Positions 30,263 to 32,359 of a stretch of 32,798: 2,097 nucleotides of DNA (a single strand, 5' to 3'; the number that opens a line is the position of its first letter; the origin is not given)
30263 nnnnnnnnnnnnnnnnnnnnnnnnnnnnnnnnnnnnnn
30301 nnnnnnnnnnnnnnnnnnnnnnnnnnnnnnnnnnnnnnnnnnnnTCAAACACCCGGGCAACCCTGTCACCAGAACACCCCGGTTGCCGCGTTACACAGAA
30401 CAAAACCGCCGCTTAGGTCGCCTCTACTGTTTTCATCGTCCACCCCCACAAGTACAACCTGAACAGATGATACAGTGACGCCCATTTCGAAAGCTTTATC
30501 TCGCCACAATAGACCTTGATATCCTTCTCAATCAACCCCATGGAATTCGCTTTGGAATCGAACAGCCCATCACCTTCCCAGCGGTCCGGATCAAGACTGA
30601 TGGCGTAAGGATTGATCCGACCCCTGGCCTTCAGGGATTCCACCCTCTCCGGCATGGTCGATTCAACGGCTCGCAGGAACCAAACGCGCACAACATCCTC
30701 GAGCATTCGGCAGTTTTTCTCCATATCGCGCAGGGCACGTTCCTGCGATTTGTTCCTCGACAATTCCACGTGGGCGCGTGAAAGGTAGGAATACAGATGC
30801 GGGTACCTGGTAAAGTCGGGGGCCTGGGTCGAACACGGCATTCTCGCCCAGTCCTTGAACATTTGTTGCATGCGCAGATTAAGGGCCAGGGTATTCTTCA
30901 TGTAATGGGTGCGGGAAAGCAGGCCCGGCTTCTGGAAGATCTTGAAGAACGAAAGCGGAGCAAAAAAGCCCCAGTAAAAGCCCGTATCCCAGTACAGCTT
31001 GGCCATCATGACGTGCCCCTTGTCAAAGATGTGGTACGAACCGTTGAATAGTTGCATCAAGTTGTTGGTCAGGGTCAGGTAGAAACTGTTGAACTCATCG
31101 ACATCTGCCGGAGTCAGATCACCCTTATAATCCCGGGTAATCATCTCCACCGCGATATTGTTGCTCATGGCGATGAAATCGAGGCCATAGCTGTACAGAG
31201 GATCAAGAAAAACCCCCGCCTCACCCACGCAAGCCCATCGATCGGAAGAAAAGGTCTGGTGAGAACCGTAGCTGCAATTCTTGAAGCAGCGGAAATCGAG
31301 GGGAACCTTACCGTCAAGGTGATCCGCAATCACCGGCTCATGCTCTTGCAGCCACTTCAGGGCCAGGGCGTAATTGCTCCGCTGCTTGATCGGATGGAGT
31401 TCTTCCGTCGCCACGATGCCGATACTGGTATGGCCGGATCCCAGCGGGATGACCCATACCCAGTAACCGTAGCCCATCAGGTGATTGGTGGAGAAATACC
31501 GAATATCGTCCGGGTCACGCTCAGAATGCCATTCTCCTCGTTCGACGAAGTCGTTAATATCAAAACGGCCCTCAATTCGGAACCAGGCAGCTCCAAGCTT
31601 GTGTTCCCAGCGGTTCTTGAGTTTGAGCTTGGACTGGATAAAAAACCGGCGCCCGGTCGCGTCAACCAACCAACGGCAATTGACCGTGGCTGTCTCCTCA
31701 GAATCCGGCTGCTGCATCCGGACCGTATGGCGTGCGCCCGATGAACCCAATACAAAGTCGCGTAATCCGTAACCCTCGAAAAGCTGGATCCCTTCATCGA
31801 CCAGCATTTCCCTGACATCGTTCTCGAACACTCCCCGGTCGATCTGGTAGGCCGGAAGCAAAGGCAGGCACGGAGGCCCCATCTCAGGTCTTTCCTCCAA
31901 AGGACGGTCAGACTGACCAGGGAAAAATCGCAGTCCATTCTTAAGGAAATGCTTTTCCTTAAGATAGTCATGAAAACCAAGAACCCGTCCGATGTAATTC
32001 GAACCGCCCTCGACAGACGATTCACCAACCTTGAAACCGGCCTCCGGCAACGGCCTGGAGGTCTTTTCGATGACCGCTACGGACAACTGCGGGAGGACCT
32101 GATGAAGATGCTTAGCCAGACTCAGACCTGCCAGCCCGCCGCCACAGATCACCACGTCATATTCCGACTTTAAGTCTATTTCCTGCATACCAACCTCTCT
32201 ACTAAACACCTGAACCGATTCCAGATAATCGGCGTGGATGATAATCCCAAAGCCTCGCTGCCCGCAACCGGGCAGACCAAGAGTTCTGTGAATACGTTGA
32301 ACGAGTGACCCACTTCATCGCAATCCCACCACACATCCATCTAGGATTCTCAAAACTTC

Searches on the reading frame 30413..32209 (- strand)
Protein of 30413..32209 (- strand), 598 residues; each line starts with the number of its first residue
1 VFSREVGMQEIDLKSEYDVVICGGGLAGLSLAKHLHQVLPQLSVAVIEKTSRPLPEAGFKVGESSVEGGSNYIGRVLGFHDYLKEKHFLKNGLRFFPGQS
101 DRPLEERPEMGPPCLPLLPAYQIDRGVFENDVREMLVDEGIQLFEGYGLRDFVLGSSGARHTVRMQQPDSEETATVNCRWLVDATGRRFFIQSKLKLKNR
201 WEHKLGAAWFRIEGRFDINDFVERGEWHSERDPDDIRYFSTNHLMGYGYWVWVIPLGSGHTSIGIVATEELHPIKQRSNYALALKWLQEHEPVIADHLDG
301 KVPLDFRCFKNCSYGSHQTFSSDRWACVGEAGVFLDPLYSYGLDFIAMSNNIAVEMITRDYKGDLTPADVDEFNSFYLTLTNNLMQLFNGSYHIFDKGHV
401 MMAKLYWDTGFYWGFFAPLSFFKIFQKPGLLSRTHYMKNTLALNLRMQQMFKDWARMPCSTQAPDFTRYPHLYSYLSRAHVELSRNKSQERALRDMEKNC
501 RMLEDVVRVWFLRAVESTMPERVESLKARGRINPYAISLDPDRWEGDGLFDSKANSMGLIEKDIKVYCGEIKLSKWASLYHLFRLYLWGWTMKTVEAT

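Call 3: search_protein_families(library=pfam, proteins=[window:30413-32209:-], max_evalue=0.01)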
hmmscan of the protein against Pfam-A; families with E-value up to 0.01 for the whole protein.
window:30413-32209:- (598 aa): 8 families
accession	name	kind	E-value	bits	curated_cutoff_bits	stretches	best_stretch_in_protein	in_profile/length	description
PF04820.20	Trp_halogenase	-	7.1e-12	45.4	21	2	115-393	147-387/458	Tryptophan halogenase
PF01494.25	FAD_binding_3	-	1.9e-06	27.8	22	1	16-230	1-207/349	FAD binding domain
PF05834.18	Lycopene_cycl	-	4.2e-05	23.2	23.4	1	18-53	1-36/380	Lycopene cyclase protein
PF01266.30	DAO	-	0.00011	22.3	27.9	1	18-52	1-33/353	FAD dependent oxidoreductase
PF01946.23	Thi4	-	0.00014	21.7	26.2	1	8-50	9-50/235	Thi4 family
PF13450.12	NAD_binding_8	-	0.00067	20.3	21.9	1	21-53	1-31/68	NAD(P)-binding Rossmann-like domain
PF00890.30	FAD_binding_2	-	0.00076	19.2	20.4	1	18-51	1-32/414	FAD binding domain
PF07992.20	Pyr_redox_2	-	0.0023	17.9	26.1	1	17-50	1-32/291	Pyridine nucleotide-disulphide oxidoreductase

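Call 4: search_protein_families(library=ncbifam, proteins=[window:30413-32209:-], max_evalue=0.01)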
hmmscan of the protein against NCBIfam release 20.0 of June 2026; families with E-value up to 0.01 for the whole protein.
window:30413-32209:- (598 aa): 26 families (the best 25 are shown)
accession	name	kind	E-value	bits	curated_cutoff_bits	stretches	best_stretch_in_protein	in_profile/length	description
NF033113.0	halo_ClmS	equivalog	4.1e-17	61.9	900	1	18-362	4-326/570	chloramphenicol-biosynthetic FADH2-dependent halogenase CmlS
TIGR02032.1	GG-red-SF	subfamily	8.1e-17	61.8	158.8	1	17-357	1-297/297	geranylgeranyl reductase family protein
NF049967.1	QhpG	equivalog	1.5e-13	50.4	240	2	121-188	80-141/423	flavin-dependent monooxygenase QhpG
NF038171.1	maturase_LodB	equivalog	6.7e-12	45.2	400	1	18-204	1-176/361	lysine-epsilon-oxidase maturase LodB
NF041080.1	DGGGPL_reductase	equivalog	1.9e-09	36.9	580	1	121-361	90-315/447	digeranylgeranylglycerophospholipid reductase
NF038174.1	maturase_GoxB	equivalog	3.2e-07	29.7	400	1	18-209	2-174/358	glycine oxidase maturase GoxB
NF045655.1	MkRedMenJ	equivalog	3.3e-07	29.6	700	1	75-369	57-327/406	menaquinone reductase MenJ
NF006593.0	PRK09126.1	equivalog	6e-07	28.7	420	1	16-186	4-165/393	5-demethoxyubiquinol-8 5-hydroxylase UbiM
NF005599.0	PRK07333.1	equivalog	6.8e-05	21.6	549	1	9-51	5-47/414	ubiquinone biosynthesis hydroxylase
TIGR01988.1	Ubi-OHases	subfamily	9.1e-05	21.4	224.65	1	18-85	1-68/387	ubiquinone biosynthesis hydroxylase, UbiH/UbiF/VisC/COQ6 family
NF005788.0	PRK07608.1-3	equivalog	0.00012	21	478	1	16-53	2-37/388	UbiH/UbiF family hydroxylase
NF004356.0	PRK05732.1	equivalog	0.00016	20.6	384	1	16-61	3-50/395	2-octaprenyl-6-methoxyphenyl hydroxylase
TIGR01984.1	UbiH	equivalog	0.00026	19.9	392.2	1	18-84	1-66/382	2-octaprenyl-6-methoxyphenyl hydroxylase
NF005612.0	PRK07364.1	equivalog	0.00029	19.4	487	1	13-52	15-52/415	FAD-dependent hydroxylase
TIGR01790.1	carotene-cycl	subfamily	0.0006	19.1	209.5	0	18-50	1-31/387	lycopene cyclase family protein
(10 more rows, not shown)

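Call 7: find_homologous_proteins(query=window:30413-32188:-)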
Query window:30413-32188:- (591 aa): 5005 proteins with E <= 0.001 among 8000 candidates; the best 120 are listed.
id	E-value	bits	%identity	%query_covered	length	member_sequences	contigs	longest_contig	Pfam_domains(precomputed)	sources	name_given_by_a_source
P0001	0.0e+0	1372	97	100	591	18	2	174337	PF04820.21,PF01494.26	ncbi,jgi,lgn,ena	-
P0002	0.0e+0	1229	85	100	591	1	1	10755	PF04820.21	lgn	-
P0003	0.0e+0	1229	84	100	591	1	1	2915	PF04820.21,PF05834.19,PF01494.26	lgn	-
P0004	0.0e+0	1192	82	100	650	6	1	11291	PF04820.21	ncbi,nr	ncbi:MAG: tryptophan 7-halogenase [Methylococcaceae bacterium]|nr:tryptophan 7-halogenase [Methyloco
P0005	0.0e+0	1179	81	100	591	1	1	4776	PF04820.21,PF05834.19,PF01494.26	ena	-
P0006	0.0e+0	1165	81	100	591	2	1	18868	PF01266.31,PF04820.21,PF01494.26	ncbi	ncbi:MAG: NAD(P)/FAD-dependent oxidoreductase [Gammaproteobacteria bacterium]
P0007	0.0e+0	1148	79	100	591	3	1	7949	PF04820.21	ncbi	ncbi:MAG: NAD(P)/FAD-dependent oxidoreductase [Methylococcales bacterium]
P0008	0.0e+0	1132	79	99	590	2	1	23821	PF04820.21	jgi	-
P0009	0.0e+0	1090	76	100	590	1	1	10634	PF01266.31,PF04820.21,PF05834.19,PF01494.26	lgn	-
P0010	0.0e+0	1083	76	99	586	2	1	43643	PF01266.31,PF04820.21,PF01494.26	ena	-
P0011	0.0e+0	1079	75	99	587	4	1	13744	PF01266.31,PF04820.21,PF01494.26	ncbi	-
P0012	0.0e+0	1075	76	99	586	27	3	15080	PF01266.31,PF00890.31,PF04820.21,PF05834.19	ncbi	-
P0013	0.0e+0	1074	76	99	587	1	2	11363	PF01266.31,PF07992.21,PF04820.21,PF05834.19,PF01494.26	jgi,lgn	-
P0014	0.0e+0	1061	74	99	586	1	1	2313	PF04820.21,PF05834.19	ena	-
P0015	4.8e-297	1005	70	99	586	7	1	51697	PF04820.21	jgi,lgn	-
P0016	8.5e-297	1004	71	98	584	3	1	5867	PF04820.21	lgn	-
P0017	7.3e-284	961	69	98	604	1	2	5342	PF01266.31,PF04820.21,PF01494.26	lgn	-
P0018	5.5e-282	955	67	98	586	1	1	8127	PF04820.21,PF05834.19,PF01494.26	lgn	-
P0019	9.5e-258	875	63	97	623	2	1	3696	PF01266.31,PF04820.21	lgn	-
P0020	3.7e-257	873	65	97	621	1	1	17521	PF01266.31,PF04820.21,PF05834.19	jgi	jgi:flavin-dependent dehydrogenase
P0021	8.9e-242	822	58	99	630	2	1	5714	PF01266.31,PF04820.21,PF05834.19,PF01494.26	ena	-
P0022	1.4e-160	554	47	95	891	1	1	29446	PF08012.17,PF04820.21,PF05834.19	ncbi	-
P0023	3.6e-160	553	46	95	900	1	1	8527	PF01266.31,PF08012.17,PF04820.21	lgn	-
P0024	1.6e-157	544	46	94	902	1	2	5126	PF08012.17,PF04820.21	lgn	-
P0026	1.3e-155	537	48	87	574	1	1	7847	PF01946.24,PF13450.13,PF04820.21,PF05834.19,PF01494.26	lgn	-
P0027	4.7e-155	536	45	93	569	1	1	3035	PF01266.31,PF04820.21,PF05834.19,PF01494.26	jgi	jgi:flavin-dependent dehydrogenase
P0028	7.0e-153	528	45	91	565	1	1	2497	PF04820.21,PF05834.19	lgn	-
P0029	1.4e-151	524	46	88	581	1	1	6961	PF01946.24,PF01266.31,PF13450.13,PF04820.21,PF05834.19,PF01494.26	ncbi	ncbi:MAG: NAD(P)/FAD-dependent oxidoreductase [Planctomycetaceae bacterium]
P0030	1.6e-151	524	47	87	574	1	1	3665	PF13450.13,PF04820.21,PF05834.19,PF01494.26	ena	-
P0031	1.9e-151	524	48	85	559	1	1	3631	PF01946.24,PF01266.31,PF04820.21,PF05834.19,PF01494.26,PF12831.14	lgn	-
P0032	3.2e-151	523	45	94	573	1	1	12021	PF13450.13,PF04820.21,PF05834.19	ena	-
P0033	1.9e-150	520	48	85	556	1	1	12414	PF01266.31,PF04820.21,PF05834.19,PF01494.26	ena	-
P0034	7.8e-150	518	44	93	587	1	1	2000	PF01946.24,PF01266.31,PF04820.21,PF05834.19,PF01494.26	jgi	jgi:flavin-dependent dehydrogenase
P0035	1.3e-149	518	46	87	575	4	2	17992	PF04820.21,PF05834.19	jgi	-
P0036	1.4e-149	517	48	83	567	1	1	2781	PF04820.21,PF01494.26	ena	-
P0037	4.1e-149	516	46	87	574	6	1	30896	PF13450.13,PF04820.21,PF05834.19,PF01494.26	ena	-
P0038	4.5e-148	513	45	94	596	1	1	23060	PF04820.21,PF01494.26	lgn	-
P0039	7.5e-148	512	45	92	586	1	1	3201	PF01266.31,PF04820.21,PF01494.26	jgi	jgi:flavin-dependent dehydrogenase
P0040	8.8e-148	512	44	95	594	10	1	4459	PF01266.31,PF04820.21,PF05834.19,PF01494.26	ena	-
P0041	1.4e-147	511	46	92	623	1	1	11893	PF04820.21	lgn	-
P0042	3.5e-147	510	45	87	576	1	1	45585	PF04820.21,PF05834.19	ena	-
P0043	5.5e-146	506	44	91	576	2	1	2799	PF01266.31,PF13450.13,PF04820.21,PF01494.26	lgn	-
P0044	9.5e-146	505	43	94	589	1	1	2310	PF01266.31,PF04820.21,PF01494.26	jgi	jgi:flavin-dependent dehydrogenase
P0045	1.2e-145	505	44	92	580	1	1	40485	PF01266.31,PF04820.21,PF05834.19,PF01494.26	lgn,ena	-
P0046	3.5e-145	503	43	94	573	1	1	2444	PF01266.31,PF04820.21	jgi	jgi:flavin-dependent dehydrogenase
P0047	3.8e-145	503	45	90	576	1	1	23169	PF01266.31,PF04820.21,PF01494.26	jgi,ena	jgi:flavin-dependent dehydrogenase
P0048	4.4e-145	503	44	93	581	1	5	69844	PF01266.31,PF13450.13,PF04820.21,PF05834.19,PF01494.26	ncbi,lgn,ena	-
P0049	1.2e-144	501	44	93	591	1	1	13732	PF01266.31,PF04820.21,PF05834.19,PF01494.26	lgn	-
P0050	1.5e-144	501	43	94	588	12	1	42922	PF01266.31,PF04820.21,PF01494.26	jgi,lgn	jgi:flavin-dependent dehydrogenase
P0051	2.4e-144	500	43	92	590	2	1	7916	PF01266.31,PF04820.21,PF05834.19,PF01494.26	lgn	-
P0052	4.0e-144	500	45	87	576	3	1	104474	PF04820.21,PF05834.19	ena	-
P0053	1.2e-143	498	43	93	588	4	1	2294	PF01266.31,PF04820.21,PF01494.26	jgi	-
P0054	2.7e-143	497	44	94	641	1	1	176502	PF01266.31,PF04820.21,PF01494.26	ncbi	-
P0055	6.6e-143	495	42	97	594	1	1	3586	PF01266.31,PF04820.21,PF05834.19,PF01494.26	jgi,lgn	jgi:flavin-dependent dehydrogenase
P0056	7.0e-143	495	44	91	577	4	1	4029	PF01266.31,PF04820.21,PF05834.19,PF01494.26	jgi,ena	-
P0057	9.0e-143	495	43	93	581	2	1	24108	PF04820.21,PF01494.26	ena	-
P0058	9.7e-143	495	45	92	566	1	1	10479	PF01266.31,PF13450.13,PF04820.21,PF05834.19,PF01494.26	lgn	-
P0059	1.0e-142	495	44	93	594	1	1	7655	PF01946.24,PF01266.31,PF04820.21,PF05834.19,PF01494.26,PF12831.14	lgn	-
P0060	3.2e-142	493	44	92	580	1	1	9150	PF01266.31,PF04820.21,PF01494.26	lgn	-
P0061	4.1e-142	493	45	91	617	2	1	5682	PF01266.31,PF04820.21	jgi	jgi:flavin-dependent dehydrogenase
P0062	4.6e-142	493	44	93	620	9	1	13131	PF01266.31,PF04820.21,PF01494.26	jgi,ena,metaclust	metaclust:\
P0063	4.8e-142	493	44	93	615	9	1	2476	PF04820.21,PF05834.19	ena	-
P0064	4.8e-142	493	43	93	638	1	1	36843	PF04820.21,PF05834.19,PF01494.26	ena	-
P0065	5.4e-142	492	43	94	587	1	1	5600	PF01266.31,PF04820.21,PF06039.22,PF01494.26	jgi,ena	-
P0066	6.6e-142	492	43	92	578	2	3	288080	PF01266.31,PF04820.21,PF01494.26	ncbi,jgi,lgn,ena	jgi:hypothetical protein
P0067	9.1e-142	492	46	88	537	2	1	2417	PF04820.21,PF05834.19,PF01494.26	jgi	jgi:flavin-dependent dehydrogenase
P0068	1.1e-141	491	44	91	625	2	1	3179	PF04820.21,PF01494.26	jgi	jgi:flavin-dependent dehydrogenase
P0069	1.3e-141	491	44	92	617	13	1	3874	PF01266.31,PF04820.21,PF05834.19,PF01494.26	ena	-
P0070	1.4e-141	491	44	90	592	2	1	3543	PF04820.21,PF01494.26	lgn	-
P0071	1.4e-141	491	43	92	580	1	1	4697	PF04820.21,PF12831.14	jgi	jgi:flavin-dependent dehydrogenase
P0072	1.6e-141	491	45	91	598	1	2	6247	PF01266.31,PF04820.21,PF01494.26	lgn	-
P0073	1.8e-141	491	44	92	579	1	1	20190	PF01266.31,PF07992.21,PF04820.21,PF05834.19,PF01494.26,PF12831.14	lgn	-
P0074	2.0e-141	491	50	74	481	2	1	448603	PF01266.31,PF04820.21,PF05834.19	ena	-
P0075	3.5e-141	490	45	91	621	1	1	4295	PF01266.31,PF04820.21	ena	-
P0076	3.9e-141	490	43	93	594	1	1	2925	PF04820.21,PF05834.19,PF01494.26,PF12831.14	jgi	jgi:flavin-dependent dehydrogenase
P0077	6.3e-141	489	42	94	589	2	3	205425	PF01266.31,PF04820.21,PF06039.22,PF01494.26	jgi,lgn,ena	jgi:flavin-dependent dehydrogenase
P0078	7.1e-141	489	44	91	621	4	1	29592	PF01266.31,PF04820.21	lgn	-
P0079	8.4e-141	489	43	92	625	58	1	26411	PF01266.31,PF18563.7,PF04820.21,PF01494.26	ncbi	-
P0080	8.9e-141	488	44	92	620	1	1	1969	PF04820.21,PF05834.19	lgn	-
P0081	1.1e-140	488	45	91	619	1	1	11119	PF01266.31,PF04820.21,PF05834.19,PF01494.26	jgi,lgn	jgi:flavin-dependent dehydrogenase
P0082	1.1e-140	488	43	93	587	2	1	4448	PF04820.21,PF01494.26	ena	-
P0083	1.2e-140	488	45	90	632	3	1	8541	PF01266.31,PF04820.21,PF01494.26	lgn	-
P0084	1.2e-140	488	43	91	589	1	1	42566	PF04820.21,PF01494.26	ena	-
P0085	1.4e-140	488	42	95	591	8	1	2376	PF04820.21,PF01494.26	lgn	-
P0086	1.4e-140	488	45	91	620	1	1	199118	PF04820.21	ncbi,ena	-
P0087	1.9e-140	487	45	91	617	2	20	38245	PF01266.31,PF04820.21,PF05834.19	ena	-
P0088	2.6e-140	487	43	92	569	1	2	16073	PF13450.13,PF04820.21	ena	-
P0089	2.8e-140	487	44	93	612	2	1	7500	PF01266.31,PF04820.21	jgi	-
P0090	3.7e-140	486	44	93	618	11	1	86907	PF01266.31,PF04820.21,PF05834.19,PF01494.26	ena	-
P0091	3.8e-140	486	42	93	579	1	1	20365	PF04820.21,PF05834.19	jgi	jgi:flavin-dependent dehydrogenase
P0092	4.4e-140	486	42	93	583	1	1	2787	PF01266.31,PF04820.21,PF05834.19,PF01494.26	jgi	-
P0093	4.6e-140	486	44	92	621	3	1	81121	PF01266.31,PF04820.21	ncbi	ncbi:MAG: tryptophan 7-halogenase [Chloroflexota bacterium]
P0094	5.5e-140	486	44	91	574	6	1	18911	PF01266.31,PF04820.21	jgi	jgi:flavin-dependent dehydrogenase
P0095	6.1e-140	486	45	92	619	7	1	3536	PF01266.31,PF04820.21,PF05834.19,PF01494.26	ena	-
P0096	6.3e-140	486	41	95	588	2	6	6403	PF01266.31,PF04820.21,PF05834.19,PF01494.26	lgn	-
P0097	6.4e-140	486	44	92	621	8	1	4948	PF04820.21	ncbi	-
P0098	7.3e-140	485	43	97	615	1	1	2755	PF01266.31,PF04820.21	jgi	-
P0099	9.3e-140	485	44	90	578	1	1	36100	PF04820.21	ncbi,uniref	ncbi:tryptophan 7-halogenase [Pannus brasiliensis CCIBt3594]|uniref:Tryptophan 7-halogenase n=1 Tax=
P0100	1.2e-139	485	42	97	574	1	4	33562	PF04820.21,PF05834.19,PF01494.26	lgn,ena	-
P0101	1.2e-139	485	43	93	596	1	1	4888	PF04820.21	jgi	jgi:flavin-dependent dehydrogenase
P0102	2.1e-139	484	42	97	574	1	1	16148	PF01946.24,PF01266.31,PF13450.13,PF04820.21,PF05834.19,PF01494.26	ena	-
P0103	2.2e-139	484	44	90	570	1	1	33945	PF04820.21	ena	-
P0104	2.4e-139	484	43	91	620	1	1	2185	PF01266.31,PF04820.21,PF05834.19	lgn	-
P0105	2.6e-139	484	42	94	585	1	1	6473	PF01266.31,PF04820.21,PF05834.19,PF01494.26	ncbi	-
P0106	2.8e-139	484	43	91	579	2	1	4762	PF04820.21,PF05834.19,PF01494.26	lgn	-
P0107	3.3e-139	483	43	91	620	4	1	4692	PF01266.31,PF04820.21,PF05834.19,PF01494.26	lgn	-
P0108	3.4e-139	483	43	92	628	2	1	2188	PF04820.21,PF01494.26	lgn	-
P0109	4.2e-139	483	44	92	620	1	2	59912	PF01266.31,PF04820.21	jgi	-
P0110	4.5e-139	483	44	92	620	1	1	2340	PF04820.21,PF05834.19,PF01494.26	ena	-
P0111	4.6e-139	483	44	92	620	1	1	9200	PF01266.31,PF04820.21,PF05834.19,PF01494.26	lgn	-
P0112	5.4e-139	483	43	93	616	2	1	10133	PF01266.31,PF04820.21,PF05834.19,PF01494.26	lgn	-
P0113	1.0e-138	482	41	90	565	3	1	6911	PF01266.31,PF04820.21,PF01494.26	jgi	jgi:flavin-dependent dehydrogenase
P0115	1.5e-138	481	44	92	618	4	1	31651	PF01266.31,PF04820.21,PF05834.19,PF01494.26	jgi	-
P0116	1.9e-138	481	43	93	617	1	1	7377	PF04820.21,PF05834.19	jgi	jgi:flavin-dependent dehydrogenase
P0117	1.9e-138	481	44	92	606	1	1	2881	PF01266.31,PF04820.21,PF01494.26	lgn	-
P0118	2.1e-138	481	43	90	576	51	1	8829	PF04820.21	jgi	jgi:flavin-dependent dehydrogenase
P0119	2.4e-138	480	43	90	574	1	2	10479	PF04820.21,PF01494.26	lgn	-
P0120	2.4e-138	480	45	90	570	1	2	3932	PF04820.21,PF01494.26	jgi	jgi:flavin-dependent dehydrogenase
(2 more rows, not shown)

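Call 8: find_encoding_contigs(protein=P0001, flank=6000, max_places=3)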
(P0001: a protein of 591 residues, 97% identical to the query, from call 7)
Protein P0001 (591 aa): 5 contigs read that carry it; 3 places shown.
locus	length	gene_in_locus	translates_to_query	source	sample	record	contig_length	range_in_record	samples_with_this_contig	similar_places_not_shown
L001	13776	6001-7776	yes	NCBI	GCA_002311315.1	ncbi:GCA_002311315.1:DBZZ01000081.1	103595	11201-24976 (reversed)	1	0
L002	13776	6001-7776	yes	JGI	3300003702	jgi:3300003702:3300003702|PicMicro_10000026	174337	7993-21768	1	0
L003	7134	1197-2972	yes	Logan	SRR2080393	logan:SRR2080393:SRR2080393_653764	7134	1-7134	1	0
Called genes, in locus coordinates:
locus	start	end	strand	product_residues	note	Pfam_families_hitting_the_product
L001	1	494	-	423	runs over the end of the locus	PF13623:SurA_N_2, PF13624:SurA_N_3, PF09312:SurA_N, PF13616:Rotamase_3, PF00639:Rotamase, PF13616:Rotamase_3, PF13145:Rotamase_2, PF00639:Rotamase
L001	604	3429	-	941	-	-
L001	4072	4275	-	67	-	-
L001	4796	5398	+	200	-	PF00483:NTP_transferase (weak)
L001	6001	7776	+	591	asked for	PF01494:FAD_binding_3 (faint), PF04820:Trp_halogenase (weak)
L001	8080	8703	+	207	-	PF05908:Gamma_PGA_hydro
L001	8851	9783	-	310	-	PF07549:Sec_GG, PF02355:SecD_SecF_C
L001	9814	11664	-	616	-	PF13721:SecD-TM1, PF21760:SecD_1st, PF22599:SecDF_P1_head, PF02355:SecD_SecF_C, PF03176:MMPL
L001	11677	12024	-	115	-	PF02699:YajC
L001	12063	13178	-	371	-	PF01702:TGT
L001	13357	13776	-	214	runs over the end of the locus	PF01794:Ferric_reduct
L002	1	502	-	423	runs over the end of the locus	PF13623:SurA_N_2, PF13624:SurA_N_3, PF09312:SurA_N, PF13616:Rotamase_3, PF00639:Rotamase, PF13616:Rotamase_3, PF13145:Rotamase_2, PF00639:Rotamase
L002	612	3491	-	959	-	PF04453:LptD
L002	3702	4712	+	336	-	PF01636:APH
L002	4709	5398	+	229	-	PF00483:NTP_transferase, PF12804:NTP_transf_3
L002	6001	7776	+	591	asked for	PF01494:FAD_binding_3 (faint), PF04820:Trp_halogenase (weak)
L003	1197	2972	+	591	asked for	PF01494:FAD_binding_3 (faint), PF04820:Trp_halogenase (weak)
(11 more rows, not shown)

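Call 9: find_encoding_contigs(protein=P0008, flank=6000, max_places=2)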
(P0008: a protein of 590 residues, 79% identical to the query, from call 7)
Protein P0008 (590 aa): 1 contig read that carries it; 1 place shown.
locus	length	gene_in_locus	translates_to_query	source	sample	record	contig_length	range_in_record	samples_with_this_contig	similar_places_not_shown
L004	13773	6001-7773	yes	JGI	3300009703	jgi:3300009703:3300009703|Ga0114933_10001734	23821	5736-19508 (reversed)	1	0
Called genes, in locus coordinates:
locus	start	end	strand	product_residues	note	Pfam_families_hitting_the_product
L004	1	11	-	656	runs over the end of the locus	-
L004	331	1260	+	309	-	-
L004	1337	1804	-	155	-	PF00011:HSP20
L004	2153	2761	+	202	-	-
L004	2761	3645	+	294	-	PF05090:HTTM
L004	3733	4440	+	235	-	PF08238:Sel1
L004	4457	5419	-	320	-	PF02353:CMAS, PF13489:Methyltransf_23, PF01728:FtsJ (faint), PF08241:Methyltransf_11, PF08242:Methyltransf_12, PF13649:Methyltransf_25, PF13847:Methyltransf_31 (weak)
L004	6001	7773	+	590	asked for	PF04820:Trp_halogenase (weak)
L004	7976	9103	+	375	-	PF00988:CPSase_sm_chain, PF00117:GATase, PF07722:Peptidase_C26 (faint)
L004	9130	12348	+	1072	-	PF25596:CPSase_L_D1, PF02655:ATP-grasp_3 (faint), PF02786:CPSase_L_D2, PF02787:CPSase_L_D3, PF25596:CPSase_L_D1, PF02222:ATP-grasp, PF02786:CPSase_L_D2, PF02142:MGS, +3 more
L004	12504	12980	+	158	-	PF03449:GreA_GreB_N, PF01272:GreA_GreB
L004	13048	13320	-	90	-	PF01985:CRS1_YhbY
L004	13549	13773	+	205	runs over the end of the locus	PF01728:FtsJ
